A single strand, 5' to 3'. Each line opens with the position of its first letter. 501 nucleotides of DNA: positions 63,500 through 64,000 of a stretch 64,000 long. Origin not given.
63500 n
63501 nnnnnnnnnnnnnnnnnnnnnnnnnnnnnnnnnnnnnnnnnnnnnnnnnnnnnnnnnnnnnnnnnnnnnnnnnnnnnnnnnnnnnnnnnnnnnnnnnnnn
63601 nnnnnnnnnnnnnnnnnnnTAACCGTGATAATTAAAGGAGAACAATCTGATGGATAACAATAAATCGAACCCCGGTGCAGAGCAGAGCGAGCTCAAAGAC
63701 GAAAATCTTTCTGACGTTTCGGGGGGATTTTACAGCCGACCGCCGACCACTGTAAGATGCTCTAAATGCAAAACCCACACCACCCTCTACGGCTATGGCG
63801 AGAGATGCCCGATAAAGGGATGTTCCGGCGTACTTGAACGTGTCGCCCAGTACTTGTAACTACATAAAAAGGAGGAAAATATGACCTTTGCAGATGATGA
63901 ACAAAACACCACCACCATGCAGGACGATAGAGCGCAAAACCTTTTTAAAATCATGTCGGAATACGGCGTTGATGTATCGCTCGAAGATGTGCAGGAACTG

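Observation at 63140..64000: Tandem array of paralogous double-glycine-leader peptides with zinc-ribbon-like Cys4 cores: RiPP/bacteriocin-like precursor cluster running off the window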

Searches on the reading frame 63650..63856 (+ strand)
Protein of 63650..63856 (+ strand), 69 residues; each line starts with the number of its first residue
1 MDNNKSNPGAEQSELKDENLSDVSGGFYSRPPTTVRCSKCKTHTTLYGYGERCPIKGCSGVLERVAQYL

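Call 3: search_protein_families(library=pfam, proteins=[window:63650-63856:+], max_evalue=10)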
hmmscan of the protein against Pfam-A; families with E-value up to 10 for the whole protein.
seq(69 aa): 0 families

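Call 4: search_protein_families(library=ncbifam, proteins=[window:63650-63856:+], max_evalue=10)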
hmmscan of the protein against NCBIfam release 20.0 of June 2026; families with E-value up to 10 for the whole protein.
seq(69 aa): 2 families
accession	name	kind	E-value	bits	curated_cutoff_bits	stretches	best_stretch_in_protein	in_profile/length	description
TIGR04149.1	GG_sam_targ_CFB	domain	0.029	14.2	25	1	10-45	12-38/43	TIGR04149 family rSAM-modified RiPP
NF006358.0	PRK08579.1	equivalog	0.23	9.6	585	1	26-61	559-592/624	anaerobic ribonucleoside triphosphate reductase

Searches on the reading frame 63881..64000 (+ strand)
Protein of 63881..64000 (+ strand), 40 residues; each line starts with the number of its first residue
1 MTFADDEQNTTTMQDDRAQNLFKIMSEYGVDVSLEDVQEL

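Call 33: search_protein_families(library=ncbifam, proteins=[window:63881-64000:+], max_evalue=10)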
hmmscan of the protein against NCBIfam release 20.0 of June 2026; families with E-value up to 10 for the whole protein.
seq(40 aa): 0 families

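Call 34: find_homologous_proteins(query=window:63881-64000:+, max_evalue=10)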
Query seq(40 aa): no candidate shares three 5-residue words with the query. No homologue found.
